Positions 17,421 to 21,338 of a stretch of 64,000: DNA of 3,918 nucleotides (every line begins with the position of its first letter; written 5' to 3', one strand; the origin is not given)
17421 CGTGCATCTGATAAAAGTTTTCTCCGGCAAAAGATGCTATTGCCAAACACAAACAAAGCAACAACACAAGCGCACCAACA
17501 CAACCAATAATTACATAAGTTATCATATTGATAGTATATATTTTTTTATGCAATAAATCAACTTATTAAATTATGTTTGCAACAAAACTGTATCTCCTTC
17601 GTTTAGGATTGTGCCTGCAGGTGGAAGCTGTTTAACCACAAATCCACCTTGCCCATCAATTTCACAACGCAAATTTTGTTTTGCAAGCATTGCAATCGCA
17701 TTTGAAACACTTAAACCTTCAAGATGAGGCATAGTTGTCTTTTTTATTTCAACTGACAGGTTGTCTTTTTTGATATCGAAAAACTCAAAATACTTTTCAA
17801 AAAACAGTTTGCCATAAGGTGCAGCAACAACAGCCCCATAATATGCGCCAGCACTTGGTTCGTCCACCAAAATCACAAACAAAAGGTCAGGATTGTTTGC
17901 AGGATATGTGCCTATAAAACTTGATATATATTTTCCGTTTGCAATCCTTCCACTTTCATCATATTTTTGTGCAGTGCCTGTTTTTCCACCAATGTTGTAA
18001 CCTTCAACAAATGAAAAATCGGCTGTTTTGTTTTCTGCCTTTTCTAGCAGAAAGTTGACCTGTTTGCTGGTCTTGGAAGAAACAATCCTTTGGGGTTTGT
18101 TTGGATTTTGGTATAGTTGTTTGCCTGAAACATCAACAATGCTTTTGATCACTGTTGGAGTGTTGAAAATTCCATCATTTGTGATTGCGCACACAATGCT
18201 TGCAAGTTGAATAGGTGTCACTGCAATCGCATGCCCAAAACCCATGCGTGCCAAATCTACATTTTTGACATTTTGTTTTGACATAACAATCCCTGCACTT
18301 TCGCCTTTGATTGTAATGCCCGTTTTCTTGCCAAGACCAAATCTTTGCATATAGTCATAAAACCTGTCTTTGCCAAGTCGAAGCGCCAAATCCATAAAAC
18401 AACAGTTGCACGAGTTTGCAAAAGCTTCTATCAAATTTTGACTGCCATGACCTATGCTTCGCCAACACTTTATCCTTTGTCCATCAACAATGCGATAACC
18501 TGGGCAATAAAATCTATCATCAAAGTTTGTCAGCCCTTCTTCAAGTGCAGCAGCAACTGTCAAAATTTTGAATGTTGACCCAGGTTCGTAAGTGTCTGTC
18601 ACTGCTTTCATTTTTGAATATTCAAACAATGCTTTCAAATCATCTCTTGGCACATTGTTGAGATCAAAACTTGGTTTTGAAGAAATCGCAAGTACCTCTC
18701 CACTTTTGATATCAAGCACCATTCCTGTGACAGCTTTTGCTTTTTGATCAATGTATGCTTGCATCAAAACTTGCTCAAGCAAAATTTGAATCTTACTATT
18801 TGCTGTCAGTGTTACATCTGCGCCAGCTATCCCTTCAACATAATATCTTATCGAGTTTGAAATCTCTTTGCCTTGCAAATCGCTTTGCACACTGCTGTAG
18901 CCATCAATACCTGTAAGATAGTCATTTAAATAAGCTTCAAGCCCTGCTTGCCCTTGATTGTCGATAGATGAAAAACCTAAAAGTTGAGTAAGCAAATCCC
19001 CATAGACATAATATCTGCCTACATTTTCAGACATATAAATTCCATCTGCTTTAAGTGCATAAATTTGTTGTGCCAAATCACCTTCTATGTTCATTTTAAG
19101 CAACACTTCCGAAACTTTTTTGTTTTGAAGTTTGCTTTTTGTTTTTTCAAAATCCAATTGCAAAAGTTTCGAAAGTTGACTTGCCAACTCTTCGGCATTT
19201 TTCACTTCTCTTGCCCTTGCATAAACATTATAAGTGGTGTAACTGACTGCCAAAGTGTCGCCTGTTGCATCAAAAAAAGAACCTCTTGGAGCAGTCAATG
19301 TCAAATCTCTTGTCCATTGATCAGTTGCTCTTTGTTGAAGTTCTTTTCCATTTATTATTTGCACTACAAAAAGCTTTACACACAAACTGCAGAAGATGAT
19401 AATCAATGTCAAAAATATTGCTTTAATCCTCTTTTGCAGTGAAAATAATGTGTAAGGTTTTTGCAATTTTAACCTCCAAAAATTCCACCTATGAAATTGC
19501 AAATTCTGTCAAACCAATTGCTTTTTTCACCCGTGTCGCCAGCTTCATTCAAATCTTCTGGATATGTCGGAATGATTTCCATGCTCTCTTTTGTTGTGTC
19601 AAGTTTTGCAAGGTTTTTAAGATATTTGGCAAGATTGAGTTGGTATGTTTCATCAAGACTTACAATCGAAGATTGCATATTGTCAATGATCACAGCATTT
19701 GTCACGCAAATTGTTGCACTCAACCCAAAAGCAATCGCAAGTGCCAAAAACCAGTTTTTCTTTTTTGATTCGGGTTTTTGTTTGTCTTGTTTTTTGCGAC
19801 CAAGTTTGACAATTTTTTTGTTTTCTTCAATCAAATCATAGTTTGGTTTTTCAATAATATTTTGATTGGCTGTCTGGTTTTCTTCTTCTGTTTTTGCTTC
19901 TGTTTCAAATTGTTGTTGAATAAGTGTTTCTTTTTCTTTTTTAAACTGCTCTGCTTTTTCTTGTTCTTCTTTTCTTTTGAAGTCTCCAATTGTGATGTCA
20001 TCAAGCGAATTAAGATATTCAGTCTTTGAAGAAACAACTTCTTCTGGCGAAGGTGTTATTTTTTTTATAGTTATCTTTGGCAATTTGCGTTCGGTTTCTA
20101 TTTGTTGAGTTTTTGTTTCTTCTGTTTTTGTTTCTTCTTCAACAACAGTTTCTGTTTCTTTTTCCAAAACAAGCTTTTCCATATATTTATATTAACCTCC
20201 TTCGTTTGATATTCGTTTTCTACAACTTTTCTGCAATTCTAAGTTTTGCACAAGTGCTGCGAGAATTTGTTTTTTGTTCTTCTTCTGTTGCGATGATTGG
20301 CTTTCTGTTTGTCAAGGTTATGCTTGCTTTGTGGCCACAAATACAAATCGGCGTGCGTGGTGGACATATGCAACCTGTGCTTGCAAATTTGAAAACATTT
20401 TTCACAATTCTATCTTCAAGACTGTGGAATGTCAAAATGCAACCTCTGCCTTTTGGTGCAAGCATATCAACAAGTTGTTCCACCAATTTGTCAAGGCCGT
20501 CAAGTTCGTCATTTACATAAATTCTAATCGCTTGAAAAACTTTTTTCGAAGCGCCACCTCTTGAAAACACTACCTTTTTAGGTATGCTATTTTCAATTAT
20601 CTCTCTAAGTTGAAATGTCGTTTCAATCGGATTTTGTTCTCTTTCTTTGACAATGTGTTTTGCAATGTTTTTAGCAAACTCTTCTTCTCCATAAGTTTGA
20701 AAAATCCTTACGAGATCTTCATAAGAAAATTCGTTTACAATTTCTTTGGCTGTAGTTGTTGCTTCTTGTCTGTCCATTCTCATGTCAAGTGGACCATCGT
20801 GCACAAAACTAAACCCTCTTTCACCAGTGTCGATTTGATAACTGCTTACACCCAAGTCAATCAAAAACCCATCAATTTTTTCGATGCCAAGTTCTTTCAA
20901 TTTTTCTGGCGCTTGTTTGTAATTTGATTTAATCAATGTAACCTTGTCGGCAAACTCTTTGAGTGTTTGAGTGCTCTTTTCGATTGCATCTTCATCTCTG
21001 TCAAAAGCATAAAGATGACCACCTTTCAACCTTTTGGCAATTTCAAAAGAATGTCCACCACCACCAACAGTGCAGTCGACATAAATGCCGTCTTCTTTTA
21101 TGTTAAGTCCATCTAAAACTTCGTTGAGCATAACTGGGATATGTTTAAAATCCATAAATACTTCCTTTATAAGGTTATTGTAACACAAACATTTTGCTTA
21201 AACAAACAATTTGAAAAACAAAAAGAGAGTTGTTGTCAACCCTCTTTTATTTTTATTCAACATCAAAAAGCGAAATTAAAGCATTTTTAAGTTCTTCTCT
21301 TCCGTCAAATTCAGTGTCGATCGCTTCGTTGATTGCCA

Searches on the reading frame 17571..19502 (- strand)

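Call 3: search_protein_families(library=ncbifam, proteins=[window:17571-19502:-])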
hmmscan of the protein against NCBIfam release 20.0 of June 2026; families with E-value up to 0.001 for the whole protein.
window:17571-19502:- (643 aa): 25 families
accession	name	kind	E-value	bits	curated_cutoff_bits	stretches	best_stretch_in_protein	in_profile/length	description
TIGR02214.1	spoVD_pbp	equivalog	7.9e-169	563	688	1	26-641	2-632/636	stage V sporulation protein D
TIGR03423.1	pbp2_mrdA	equivalog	1.4e-96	324.4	455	1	25-572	2-591/593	penicillin-binding protein 2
NF053573.1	PBP2_PenA_Neis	exception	2.4e-84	283.9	1105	1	20-565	22-554/572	peptidoglycan D,D-transpeptidase PBP2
NF011685.0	PRK15105.1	subfamily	6.7e-72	242.9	737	1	33-587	31-573/588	peptidoglycan glycosyltransferase FtsI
NF038271.1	strep_PBP2X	exception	9.2e-59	199.4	1050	1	28-643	30-689/750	penicillin-binding protein PBP2X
NF008061.0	PRK10795.1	equivalog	2.6e-46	158.4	962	1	24-516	20-554/634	peptidoglycan DD-transpeptidase MrdA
NF051842.1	PBP4_5_Efaec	equivalog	1.5e-30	106.2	700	1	70-550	162-649/668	penicillin-binding protein PBP4(5)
NF038278.1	strep_PBP2B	exception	1.4e-27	96.5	975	2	176-464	255-557/678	penicillin-binding protein PBP2B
TIGR02074.1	PBP_1a_fam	subfamily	3.4e-24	85.5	508.75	1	226-556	222-505/535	PBP1A family penicillin-binding protein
NF000407.1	MECC_PBP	exception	6.6e-22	77.5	1500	1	144-557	236-643/665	PBP2a family beta-lactam-resistant peptidoglycan transpeptidase MecC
NF000237.1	MECA_PBP2A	equivalog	1.9e-21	76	750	1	182-548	277-635/668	PBP2a family beta-lactam-resistant peptidoglycan transpeptidase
NF000410.1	MECA1_pure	exception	3.6e-19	68.4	1480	1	183-548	277-633/666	PBP2a family beta-lactam-resistant peptidoglycan transpeptidase MecA1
NF051885.1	tranpepglycosPbpC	equivalog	5.5e-18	64.9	900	1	299-515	353-548/632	multimodular transpeptidase-transglycosylase PbpC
NF000409.1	MECA_pure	exception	7.1e-17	61.1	1490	1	183-550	278-637/668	PBP2a family beta-lactam-resistant peptidoglycan transpeptidase MecA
NF000408.1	MECA2_pure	exception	5.2e-16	58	1525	1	181-549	276-636/668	PBP2a family beta-lactam-resistant peptidoglycan transpeptidase MecA2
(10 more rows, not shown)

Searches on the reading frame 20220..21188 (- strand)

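Call 17: search_protein_families(library=pfam, proteins=[window:20220-21188:-], max_evalue=0.001)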
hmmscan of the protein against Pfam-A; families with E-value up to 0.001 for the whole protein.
window:20220-21188:- (322 aa): 2 families
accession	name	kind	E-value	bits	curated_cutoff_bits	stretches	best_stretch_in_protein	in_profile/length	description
PF01795.25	Methyltransf_5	-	7.5e-119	397.2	27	1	14-321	2-308/309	MraW methylase family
PF13847.12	Methyltransf_31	-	1.9e-05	24.8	27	1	32-105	3-75/145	Methyltransferase domain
